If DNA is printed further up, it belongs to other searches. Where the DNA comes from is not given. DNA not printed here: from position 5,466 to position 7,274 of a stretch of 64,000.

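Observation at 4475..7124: FGGY kinase plus class II aldolase downstream of a PTS implies a sugar-phosphate to ketose-bisphosphate to triose route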

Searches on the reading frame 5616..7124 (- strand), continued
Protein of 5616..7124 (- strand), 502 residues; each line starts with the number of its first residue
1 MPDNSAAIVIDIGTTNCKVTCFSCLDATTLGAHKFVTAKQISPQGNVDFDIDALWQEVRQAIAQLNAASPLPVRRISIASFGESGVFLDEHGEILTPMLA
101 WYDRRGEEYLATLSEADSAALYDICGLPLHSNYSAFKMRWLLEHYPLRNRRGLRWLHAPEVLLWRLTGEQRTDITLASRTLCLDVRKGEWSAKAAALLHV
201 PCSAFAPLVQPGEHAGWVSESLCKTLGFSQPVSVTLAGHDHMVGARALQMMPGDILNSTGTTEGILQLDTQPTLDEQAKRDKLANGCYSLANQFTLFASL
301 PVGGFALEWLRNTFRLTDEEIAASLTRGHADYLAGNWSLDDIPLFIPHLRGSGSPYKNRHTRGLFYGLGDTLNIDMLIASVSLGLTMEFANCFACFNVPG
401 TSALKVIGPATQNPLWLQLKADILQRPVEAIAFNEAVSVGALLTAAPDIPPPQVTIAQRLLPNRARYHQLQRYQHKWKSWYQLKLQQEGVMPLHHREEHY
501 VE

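Call 66: search_protein_families(proteins=[L015:9978-10925:+, L030:9985-10863:+, L039:9635-10519:+, L039:10552-11199:+, L037:8448-10019:+, L037:10016-10957:+, L046:10616-11677:+, L077:3042-4991:+, L046:4174-5799:+, L054:4443-5531:+], library=ncbifam, max_evalue=1e-10)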
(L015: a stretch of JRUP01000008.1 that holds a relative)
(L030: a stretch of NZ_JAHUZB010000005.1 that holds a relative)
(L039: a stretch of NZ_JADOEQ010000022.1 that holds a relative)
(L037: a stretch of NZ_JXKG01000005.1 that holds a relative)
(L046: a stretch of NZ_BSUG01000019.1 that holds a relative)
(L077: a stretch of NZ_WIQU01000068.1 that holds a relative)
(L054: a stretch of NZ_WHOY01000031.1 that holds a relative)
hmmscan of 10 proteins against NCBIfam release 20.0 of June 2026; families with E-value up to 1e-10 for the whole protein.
L015:9978-10925:+ (315 aa): 19 families
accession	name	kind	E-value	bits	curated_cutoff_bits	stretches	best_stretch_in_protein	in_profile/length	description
NF007423.1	PRK09966.1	equivalog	4.7e-41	141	325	1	149-304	229-390/390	diguanylate cyclase DgcN/YfiN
NF007298.0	PRK09776.1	equivalog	1.1e-39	136.1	1135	1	154-309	679-840/1111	diguanylate cyclase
NF053781.1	cdiGMPphdstlr2612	equivalog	1.2e-39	135.8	1600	2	151-312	832-1000/1268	Tlr1612 family c-di-GMP phosphodiesterase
TIGR00254.1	GGDEF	domain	5.9e-35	120.4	37.4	1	156-310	2-163/168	diguanylate cyclase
NF038266.1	diguan_SiaD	equivalog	6.8e-35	120.6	290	1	151-309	86-250/252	biofilm regulation diguanylate cyclase SiaD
NF007380.0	PRK09894.1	equivalog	3.5e-33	115.2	256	1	149-308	118-281/296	diguanylate cyclase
NF045675.1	PhdiestaseDibA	equivalog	9.2e-33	113.5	980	1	130-313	174-363/623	phosphodiesterase DibA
NF007474.0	PRK10060.1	equivalog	7.2e-31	107.1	782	1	142-311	220-392/663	cyclic di-GMP phosphodiesterase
NF007135.0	PRK09581.1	equivalog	4.4e-29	101.6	474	1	157-309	290-450/457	PleD family two-component system response regulator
NF051473.1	DigCycDgcsShew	equivalog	3e-26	92.5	400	1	150-312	127-289/291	diguanylate cyclase DgcS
NF008467.0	PRK11359.1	equivalog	1.2e-21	76.5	857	1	147-311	365-528/800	oxygen-sensing cyclic-di-GMP phosphodiesterase DosP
NF040885.1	diguan_DgcJ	equivalog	9e-21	74.2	500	1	159-308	341-490/493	diguanylate cyclase DgcJ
NF052458.1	PhdiestGepA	equivalog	2.6e-20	72.2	1200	1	154-306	420-571/840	phosphodiesterase GepA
NF011955.1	PRK15426.1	equivalog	2.7e-19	68.8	408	1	155-308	394-555/564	cellulose biosynthesis regulator diguanylate cyclase DgcQ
NF047654.1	DiguCycDgcRLepto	equivalog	6.5e-19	67.9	500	1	149-308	123-290/295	diguanylate cyclase DgcR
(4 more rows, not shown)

L030:9985-10863:+ (292 aa): 0 families

L039:9635-10519:+ (294 aa): 0 families

L039:10552-11199:+ (215 aa): 0 families

L037:8448-10019:+ (523 aa): 7 families
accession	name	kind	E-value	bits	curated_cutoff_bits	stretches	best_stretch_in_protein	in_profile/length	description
NF049931.1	GlyBetbindOsmF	equivalog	5.4e-39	134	400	1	247-518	3-282/283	glycine betaine ABC transporter substrate-binding protein OsmF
NF008196.0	PRK10952.1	equivalog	1.3e-32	113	439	1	35-209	149-323/356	glycine betaine/L-proline ABC transporter permease ProW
TIGR03416.1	ABC_choXWV_perm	equivalog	7.6e-32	110.8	363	1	26-207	82-263/267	choline ABC transporter permease subunit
NF008470.0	PRK11365.1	equivalog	4.6e-13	49.2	347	1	50-218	78-249/263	aliphatic sulfonate ABC transporter permease SsuC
NF040733.1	ABC_perm_U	equivalog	3e-12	46.6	295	1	6-217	34-244/251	ABC transporter permease subunit SaoP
NF007545.0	PRK10160.1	equivalog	2.8e-11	43.4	342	1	28-216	76-265/275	taurine ABC transporter permease TauC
TIGR01097.1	PhnE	equivalog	3.7e-11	43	216.7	1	11-197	40-233/252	phosphonate ABC transporter, permease protein PhnE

L037:10016-10957:+ (313 aa): 176 families (the best 25 are shown)
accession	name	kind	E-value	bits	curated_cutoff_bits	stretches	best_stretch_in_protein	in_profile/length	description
TIGR01186.1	proV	subfamily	1.2e-91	307.5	326.6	1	12-245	1-236/363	betaine/proline/choline family ABC transporter ATP-binding protein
TIGR03415.1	ABC_choXWV_ATP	equivalog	1.1e-71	241.9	483.75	1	9-241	29-267/382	choline ABC transporter ATP-binding protein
TIGR03265.1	PhnT2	equivalog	6.9e-67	226.2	457.7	1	5-240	5-236/353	putative 2-aminoethylphosphonate ABC transporter ATP-binding protein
TIGR00968.1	3a0106s01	subfamily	1.2e-64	218.1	342.75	1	7-239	3-231/237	sulfate ABC transporter ATP-binding protein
NF006987.0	PRK09452.1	equivalog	7.5e-63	212.5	482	1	3-243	16-252/378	spermidine/putrescine ABC transporter ATP-binding protein PotA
NF007480.0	PRK10070.1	equivalog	9.6e-63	212.4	444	1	10-245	34-271/400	glycine betaine/L-proline ABC transporter ATP-binding protein ProV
TIGR01187.1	potA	subfamily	2.2e-60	204.5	355.6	1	35-240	1-202/325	polyamine ABC transporter ATP-binding protein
NF040840.2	tungstate_WtpC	equivalog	4.5e-60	203.8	440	1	18-240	14-232/347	tungstate ABC transporter ATP-binding protein WtpC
NF008105.0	PRK10851.1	equivalog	3e-59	200.5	502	1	7-240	5-238/362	sulfate/thiosulfate ABC transporter ATP-binding protein CysA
NF043075.1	MMSYN1_0197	equivalog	3.5e-58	197.2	550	1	6-244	4-238/341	spermidine/putrescine ABC transporter ATP-binding protein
NF040933.2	ABC_arch_GlcV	equivalog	6.5e-58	196.3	450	1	7-239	5-242/357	glucose ABC transporter ATP-binding protein GlcV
NF008653.0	PRK11650.1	subfamily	4e-56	190.6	432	1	6-240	5-236/357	sn-glycerol-3-phosphate ABC transporter ATP-binding protein UgpC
TIGR04521.1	ECF_ATPase_2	equivalog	9.4e-56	188.9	330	1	16-230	17-236/279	energy-coupling factor transporter ATPase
TIGR03258.1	PhnT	equivalog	5.6e-55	186.8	499.15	1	5-245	9-246/359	2-aminoethylphosphonate ABC transport system ATP-binding subunit PhnT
NF008513.0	PRK11432.1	equivalog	7e-55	186.3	496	1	3-250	5-248/351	ferric ABC transporter ATP-binding protein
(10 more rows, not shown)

L046:10616-11677:+ (353 aa): 12 families
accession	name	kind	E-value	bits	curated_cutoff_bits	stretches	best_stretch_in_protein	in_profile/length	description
TIGR03858.1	LLM_2I7G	subfamily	3e-130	434.1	462.25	1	11-343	2-337/337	Atu2307/SP_0267 family LLM class monooxygenase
TIGR04036.1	LLM_CE1758_fam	subfamily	4e-40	137.7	479.1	1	10-346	2-335/355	CE1758 family FMN-dependent luciferase-like monooxygenase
TIGR03558.1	oxido_grp_1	subfamily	5.8e-23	81.6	166.95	1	31-311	15-301/325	MsnO8 family LLM class oxidoreductase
TIGR04020.1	seco_metab_LLM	subfamily_domain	1.8e-22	79.9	244.45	1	31-231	14-216/341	MupA/Atu3671 family FMN-dependent luciferase-like monooxygenase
TIGR03619.1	F420_Rv2161c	subfamily_domain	6.2e-21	75.1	166.9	1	64-200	42-177/247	TIGR03619 family F420-dependent LLM class oxidoreductase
TIGR04027.1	LLM_KPN_01858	hypoth_equivalog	3.5e-20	72.2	412.9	1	36-205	20-183/326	putative FMN-dependent luciferase-like monooxygenase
NF052254.1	luciferase_Alph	exception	7.8e-18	64.8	600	1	30-258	16-245/354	luciferase subunit alpha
NF002619.0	PRK02271.1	equivalog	4.1e-14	52.6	276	1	34-255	12-226/329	5,10-methylenetetrahydromethanopterin reductase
TIGR03571.1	lucif_BA3436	subfamily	6e-14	52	303.9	1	68-178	69-180/304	TIGR03571 family LLM class oxidoreductase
TIGR03560.1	F420_Rv1855c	subfamily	5.3e-13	49.3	231.4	1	36-191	13-177/227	TIGR03560 family F420-dependent LLM class oxidoreductase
TIGR03555.1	F420_mer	equivalog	1.5e-11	44.2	348.7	0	36-240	12-208/325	5,10-methylenetetrahydromethanopterin reductase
TIGR03621.1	F420_MSMEG_2516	subfamily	2.9e-11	43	213.15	1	33-197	11-166/295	TIGR03621 family F420-dependent LLM class oxidoreductase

L077:3042-4991:+ (649 aa): 6 families
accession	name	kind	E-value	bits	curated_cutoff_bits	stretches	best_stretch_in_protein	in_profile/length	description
NF053736.1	AcpB_EbpR_MafR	subfamily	7.6e-39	134.3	130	1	110-494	87-476/481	AcpB/EbpR/MafR family transcriptional regulator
NF047357.1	antiterm_GlcT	equivalog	1.4e-19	70.5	320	1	307-419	69-179/272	glucose PTS transporter transcription antiterminator GlcT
NF007366.0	PRK09863.1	equivalog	8.3e-19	67.4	426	1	110-648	82-584/586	putative frv operon regulatory protein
NF008597.0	PRK11564.1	equivalog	1.9e-17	63.2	304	1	216-413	140-339/426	stationary phase inducible protein CsiE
NF046042.1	LicT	equivalog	3.4e-15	56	300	0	337-415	97-175/273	BglG family transcription antiterminator LicT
TIGR00848.1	fruA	subfamily_domain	8.1e-15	54.9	103.5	1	512-608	1-102/129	fructose PTS transporter subunit IIA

L046:4174-5799:+ (541 aa): 4 families
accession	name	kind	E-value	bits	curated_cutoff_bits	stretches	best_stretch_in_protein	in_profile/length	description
NF053736.1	AcpB_EbpR_MafR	subfamily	5.5e-23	82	130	1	15-387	88-477/481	AcpB/EbpR/MafR family transcriptional regulator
NF008597.0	PRK11564.1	equivalog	8.5e-14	51.1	304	1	205-301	233-329/426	stationary phase inducible protein CsiE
TIGR00848.1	fruA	subfamily_domain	5.5e-12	45.7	103.5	1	422-510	11-105/129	fructose PTS transporter subunit IIA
NF047357.1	antiterm_GlcT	equivalog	7.3e-12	45.2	320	0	211-305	75-167/272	glucose PTS transporter transcription antiterminator GlcT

L054:4443-5531:+ (362 aa): 16 families
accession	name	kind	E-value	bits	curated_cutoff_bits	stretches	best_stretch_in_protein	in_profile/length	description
NF045632.1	hydroxlase_HsaD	equivalog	4.4e-21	75.1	400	1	82-198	22-140/290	4,5:9,10-diseco-3-hydroxy-5,9,17-trioxoandrosta-1(10),2-diene-4-oate hydrolase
NF002043.0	PRK00870.1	subfamily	9.3e-20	71.2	265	1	62-195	16-148/302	haloalkane dehalogenase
TIGR03611.1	RutD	equivalog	1.3e-19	70.6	238.5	1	86-195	5-113/258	pyrimidine utilization protein D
NF011457.0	PRK14875.1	equivalog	1.8e-19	70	307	1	80-198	118-234/372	acetoin dehydrogenase dihydrolipoyllysine-residue acetyltransferase subunit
TIGR03695.1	menH_SHCHC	equivalog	2.9e-19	69.5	208.55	1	95-297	3-206/252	2-succinyl-6-hydroxy-2,4-cyclohexadiene-1-carboxylate synthase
NF050089.1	i_nPHAscl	equivalog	1.3e-17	63.8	300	1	92-228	16-145/288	intracellular short-chain-length polyhydroxyalkanoate depolymerase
TIGR03343.1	biphenyl_bphD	equivalog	9.8e-17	61.1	462.15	1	91-222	27-161/282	2-hydroxy-6-oxo-6-phenylhexa-2,4-dienoate hydrolase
TIGR02427.1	protocat_pcaD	equivalog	4.2e-16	59.1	255.85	1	109-357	28-248/251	3-oxoadipate enol-lactonase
NF002938.0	PRK03592.1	equivalog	4.1e-15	55.9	241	1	90-202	26-140/298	haloalkane dehalogenase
NF051488.1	bifunc_PcaDC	exception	4.5e-15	55.7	390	1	109-194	27-110/375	bifunctional 3-oxoadipate enol-lactonase/4-carboxymuconolactone decarboxylase PcaDC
TIGR03056.1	bchO_mg_che_rel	equivalog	7.4e-15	54.7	172.55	1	86-194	20-127/278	alpha/beta fold hydrolase BchO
TIGR01250.1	pro_imino_pep_2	subfamily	2e-14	53.8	167.65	1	90-196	21-130/288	proline iminopeptidase-family hydrolase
NF051487.1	bifunc_PcaCD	exception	4e-14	52.5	430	1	87-195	165-271/413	bifunctional 4-carboxymuconolactone decarboxylase/3-oxoadipate enol-lactonase PcaCD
NF052610.1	macro_16_ester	equivalog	3e-13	49.7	420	1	90-199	19-131/281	alpha/beta fold macrolide esterase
NF002873.0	PRK03204.1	equivalog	2.6e-12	46.7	466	1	67-195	9-134/286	haloalkane dehalogenase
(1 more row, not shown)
